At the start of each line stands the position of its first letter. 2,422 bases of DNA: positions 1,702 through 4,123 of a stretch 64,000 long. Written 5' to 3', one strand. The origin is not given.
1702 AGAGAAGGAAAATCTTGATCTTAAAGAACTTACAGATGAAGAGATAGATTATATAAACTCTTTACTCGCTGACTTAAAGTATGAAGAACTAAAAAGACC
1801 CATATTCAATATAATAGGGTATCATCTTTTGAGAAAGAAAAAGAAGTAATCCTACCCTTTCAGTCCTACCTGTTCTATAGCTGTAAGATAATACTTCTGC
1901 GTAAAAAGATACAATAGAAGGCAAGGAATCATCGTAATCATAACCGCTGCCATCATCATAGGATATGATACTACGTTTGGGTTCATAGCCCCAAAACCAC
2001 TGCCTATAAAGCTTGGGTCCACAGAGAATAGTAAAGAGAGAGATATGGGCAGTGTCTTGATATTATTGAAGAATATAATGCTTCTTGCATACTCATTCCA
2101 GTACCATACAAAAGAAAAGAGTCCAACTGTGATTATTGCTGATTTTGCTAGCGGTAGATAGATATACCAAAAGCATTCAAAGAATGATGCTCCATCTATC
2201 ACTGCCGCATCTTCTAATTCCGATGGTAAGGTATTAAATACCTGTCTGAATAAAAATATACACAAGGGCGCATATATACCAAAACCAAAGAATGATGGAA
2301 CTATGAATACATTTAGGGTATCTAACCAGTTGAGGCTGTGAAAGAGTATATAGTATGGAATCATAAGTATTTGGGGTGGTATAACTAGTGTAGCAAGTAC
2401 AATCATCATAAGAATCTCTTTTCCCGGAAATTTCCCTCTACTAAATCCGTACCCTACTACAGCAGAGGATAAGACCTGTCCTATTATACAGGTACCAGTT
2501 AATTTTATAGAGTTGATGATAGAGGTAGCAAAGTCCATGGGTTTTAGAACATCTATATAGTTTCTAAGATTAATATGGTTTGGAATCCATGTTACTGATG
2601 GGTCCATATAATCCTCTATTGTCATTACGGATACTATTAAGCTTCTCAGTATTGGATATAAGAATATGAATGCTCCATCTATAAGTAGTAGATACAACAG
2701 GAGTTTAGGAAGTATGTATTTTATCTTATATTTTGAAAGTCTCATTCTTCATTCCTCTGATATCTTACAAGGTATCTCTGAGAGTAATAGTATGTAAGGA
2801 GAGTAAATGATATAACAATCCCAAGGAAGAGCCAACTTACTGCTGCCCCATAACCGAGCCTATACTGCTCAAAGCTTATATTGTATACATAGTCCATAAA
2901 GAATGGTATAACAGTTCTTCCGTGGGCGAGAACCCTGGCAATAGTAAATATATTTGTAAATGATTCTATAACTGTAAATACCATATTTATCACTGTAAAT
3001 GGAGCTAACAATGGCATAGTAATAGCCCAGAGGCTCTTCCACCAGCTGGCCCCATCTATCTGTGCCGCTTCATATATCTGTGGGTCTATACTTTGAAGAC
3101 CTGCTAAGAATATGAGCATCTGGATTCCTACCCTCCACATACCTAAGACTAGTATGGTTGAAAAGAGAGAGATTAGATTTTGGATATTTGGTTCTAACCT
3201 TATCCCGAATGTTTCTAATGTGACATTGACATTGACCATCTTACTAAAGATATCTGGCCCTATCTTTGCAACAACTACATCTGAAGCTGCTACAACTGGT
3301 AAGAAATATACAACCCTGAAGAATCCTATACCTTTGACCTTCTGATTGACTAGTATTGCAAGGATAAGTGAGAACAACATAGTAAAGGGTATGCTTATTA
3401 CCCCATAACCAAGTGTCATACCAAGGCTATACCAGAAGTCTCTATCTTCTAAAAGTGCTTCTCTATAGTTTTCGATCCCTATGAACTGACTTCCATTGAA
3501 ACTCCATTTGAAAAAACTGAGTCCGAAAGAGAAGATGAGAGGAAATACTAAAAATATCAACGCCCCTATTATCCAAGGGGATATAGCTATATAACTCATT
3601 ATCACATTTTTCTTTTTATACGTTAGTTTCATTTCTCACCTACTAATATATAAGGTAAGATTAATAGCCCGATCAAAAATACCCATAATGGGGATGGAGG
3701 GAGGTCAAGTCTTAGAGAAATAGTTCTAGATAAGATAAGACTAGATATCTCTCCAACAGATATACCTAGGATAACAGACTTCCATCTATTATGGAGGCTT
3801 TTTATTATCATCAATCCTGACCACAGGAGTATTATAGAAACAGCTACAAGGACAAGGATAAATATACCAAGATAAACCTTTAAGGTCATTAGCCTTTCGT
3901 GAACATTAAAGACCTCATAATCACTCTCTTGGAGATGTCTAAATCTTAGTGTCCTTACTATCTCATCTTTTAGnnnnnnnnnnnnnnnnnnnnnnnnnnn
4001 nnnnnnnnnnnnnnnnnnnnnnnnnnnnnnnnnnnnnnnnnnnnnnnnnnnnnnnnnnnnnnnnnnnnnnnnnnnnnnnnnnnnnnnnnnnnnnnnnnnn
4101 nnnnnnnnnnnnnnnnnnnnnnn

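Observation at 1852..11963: Eight-gene minus-strand string: RuBisCO-like protein, YknW/X/Z-like envelope module and orphan MalF/MalG permeases, with no ATPase or binding protein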

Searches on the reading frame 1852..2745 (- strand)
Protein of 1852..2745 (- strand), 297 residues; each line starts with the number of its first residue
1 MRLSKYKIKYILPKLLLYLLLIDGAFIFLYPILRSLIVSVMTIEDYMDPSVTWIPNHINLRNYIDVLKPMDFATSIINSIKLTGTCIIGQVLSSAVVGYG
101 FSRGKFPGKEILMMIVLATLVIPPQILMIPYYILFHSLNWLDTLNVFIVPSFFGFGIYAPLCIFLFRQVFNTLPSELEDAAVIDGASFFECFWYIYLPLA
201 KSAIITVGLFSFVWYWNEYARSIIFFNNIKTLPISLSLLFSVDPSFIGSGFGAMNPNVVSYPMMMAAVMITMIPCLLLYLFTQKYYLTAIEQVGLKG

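Call 4: search_protein_families(library=pfam, proteins=[window:1852-2745:-], max_evalue=0.01)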
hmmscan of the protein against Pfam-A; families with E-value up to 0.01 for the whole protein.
window:1852-2745:- (297 aa): 1 family
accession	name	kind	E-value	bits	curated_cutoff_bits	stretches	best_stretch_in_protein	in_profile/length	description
PF00528.27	BPD_transp_1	-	1.9e-13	51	26.4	1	103-283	11-175/184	Binding-protein-dependent transport system inner membrane component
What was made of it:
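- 1852..2745 (-): MalG-type CUT1 ABC permease (MalG*), 297 aa, 6 TM, with an intact EAA loop (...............YLPL). Pfam BPD_transp_1, 51 bits (call 4).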

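Call 29: search_protein_families(library=ncbifam, proteins=[window:1852-2745:-], max_evalue=0.01)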
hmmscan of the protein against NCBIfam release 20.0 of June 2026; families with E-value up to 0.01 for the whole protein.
window:1852-2745:- (297 aa): 15 families
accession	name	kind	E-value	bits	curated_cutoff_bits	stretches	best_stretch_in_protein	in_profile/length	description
NF008210.0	PRK10973.1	equivalog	4.3e-22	79.1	297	1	17-288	12-274/281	sn-glycerol-3-phosphate ABC transporter permease UgpE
NF008231.0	PRK10998.1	equivalog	5.3e-16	59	261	1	73-297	82-296/296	maltose ABC transporter permease MalG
NF040932.1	ABC_arch_GlcU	equivalog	1.4e-14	54.4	340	1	16-294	4-268/272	glucose ABC transporter permease GlcU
NF006939.0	PRK09421.1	equivalog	4.6e-11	42.6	262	1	74-237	10-183/230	molybdate ABC transporter permease subunit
TIGR01581.1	Mo_ABC_porter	hypoth_equivalog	1.1e-10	41.4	210.3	1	60-241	7-201/225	ABC transporter permease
TIGR02141.1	modB_ABC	equivalog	9.6e-10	38.4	182.6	1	79-243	3-178/208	molybdate ABC transporter permease subunit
NF040839.1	tungstate_WtpB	equivalog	4.8e-08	32.9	340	1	49-224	20-202/251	tungstate ABC transporter permease WtpB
TIGR03262.1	PhnU2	equivalog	1.5e-05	23.8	593.25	1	56-169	36-148/546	putative 2-aminoethylphosphonate ABC transporter permease subunit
TIGR02139.1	permease_CysT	equivalog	3e-05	23.7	246.1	1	89-232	65-217/265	sulfate ABC transporter permease subunit CysT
TIGR00969.1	3a0106s02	subfamily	0.00021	20.9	240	1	94-239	81-235/272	sulfate ABC transporter permease subunit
TIGR02140.1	permease_CysW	equivalog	0.00034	20.2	329.1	1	62-238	35-224/261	sulfate ABC transporter permease subunit CysW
NF011624.0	PRK15050.1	equivalog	0.0004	19.6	247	0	24-236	35-251/297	2-aminoethylphosphonate ABC transporter permease subunit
NF008620.0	PRK11602.1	equivalog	0.0011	18.2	442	1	91-205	81-204/291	sulfate/thiosulfate ABC transporter permease CysW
NF008208.0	PRK10971.1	equivalog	0.0024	17.4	415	1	94-230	78-223/277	sulfate/thiosulfate ABC transporter permease CysT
NF038017.1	ABC_perm1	subfamily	0.0037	17.3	100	1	79-229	1-153/184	ABC transporter permease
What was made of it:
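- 1852..2745 (-): NCBIfam gives sub-threshold UgpE/MalG matches (call 29).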

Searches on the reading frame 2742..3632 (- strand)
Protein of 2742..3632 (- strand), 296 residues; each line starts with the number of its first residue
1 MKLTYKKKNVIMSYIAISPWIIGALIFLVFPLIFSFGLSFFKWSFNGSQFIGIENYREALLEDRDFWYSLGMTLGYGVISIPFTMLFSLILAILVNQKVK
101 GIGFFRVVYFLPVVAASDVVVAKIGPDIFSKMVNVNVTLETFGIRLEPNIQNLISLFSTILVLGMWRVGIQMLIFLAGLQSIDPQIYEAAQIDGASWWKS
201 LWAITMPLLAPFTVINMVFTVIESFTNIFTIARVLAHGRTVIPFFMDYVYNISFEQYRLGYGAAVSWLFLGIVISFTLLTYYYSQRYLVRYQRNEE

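Call 4: search_protein_families(library=pfam, proteins=[window:2742-3632:-], max_evalue=0.01)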
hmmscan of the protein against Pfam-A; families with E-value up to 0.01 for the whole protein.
window:2742-3632:- (296 aa): 1 family
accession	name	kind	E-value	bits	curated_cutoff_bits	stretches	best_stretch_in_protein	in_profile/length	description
PF00528.27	BPD_transp_1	-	1.1e-07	32.2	26.4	1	81-287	30-182/184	Binding-protein-dependent transport system inner membrane component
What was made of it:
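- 2742..3632 (-): MalF-type CUT1 ABC permease (MalF*), 296 aa, with an intact EAA loop (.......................). Pfam BPD_transp_1, 32 bits (call 4).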

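Call 29: search_protein_families(library=ncbifam, proteins=[window:2742-3632:-], max_evalue=0.01)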
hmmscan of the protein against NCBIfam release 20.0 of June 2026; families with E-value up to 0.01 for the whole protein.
window:2742-3632:- (296 aa): 10 families
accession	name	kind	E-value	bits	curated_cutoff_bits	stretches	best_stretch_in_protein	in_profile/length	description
NF007852.0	PRK10561.1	equivalog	8.2e-17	62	335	1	10-292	11-295/295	sn-glycerol-3-phosphate ABC transporter permease UgpA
NF008232.0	PRK10999.1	equivalog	3.1e-12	46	392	1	51-239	265-457/520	maltose ABC transporter permease MalF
NF040931.1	ABC_arch_GlcT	equivalog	8.5e-12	45.3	360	1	26-270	10-257/278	glucose ABC transporter permease GlcT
TIGR03262.1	PhnU2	equivalog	2.8e-09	36.2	593.25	1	22-276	12-250/546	putative 2-aminoethylphosphonate ABC transporter permease subunit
NF043074.1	MMSYN1_0196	equivalog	2.1e-06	27.3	350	1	16-292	13-271/277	spermidine/putrescine ABC transporter permease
NF040932.1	ABC_arch_GlcU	equivalog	2.4e-05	24.1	340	1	89-270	66-240/272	glucose ABC transporter permease GlcU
TIGR01581.1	Mo_ABC_porter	hypoth_equivalog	0.00094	18.7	210.3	1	60-225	13-172/225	ABC transporter permease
TIGR00969.1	3a0106s02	subfamily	0.0026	17.3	240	1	53-271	47-257/272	sulfate ABC transporter permease subunit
TIGR03226.1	PhnU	equivalog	0.004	16.6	283.45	1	22-282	45-300/311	2-aminoethylphosphonate ABC transporter permease subunit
TIGR02141.1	modB_ABC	equivalog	0.005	16.5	182.6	0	73-282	3-202/208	molybdate ABC transporter permease subunit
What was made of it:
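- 2742..3632 (-): NCBIfam gives sub-threshold UgpA/MalF matches (call 29).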

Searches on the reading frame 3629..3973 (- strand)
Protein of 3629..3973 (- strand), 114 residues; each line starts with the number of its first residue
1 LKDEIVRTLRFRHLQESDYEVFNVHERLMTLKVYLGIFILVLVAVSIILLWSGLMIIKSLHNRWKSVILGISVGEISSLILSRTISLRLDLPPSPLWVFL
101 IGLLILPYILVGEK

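Call 50: search_protein_families(library=pfam, proteins=[window:3629-3973:-], max_evalue=10)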
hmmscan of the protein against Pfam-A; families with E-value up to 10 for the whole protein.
window:3629-3973:- (114 aa): 0 families
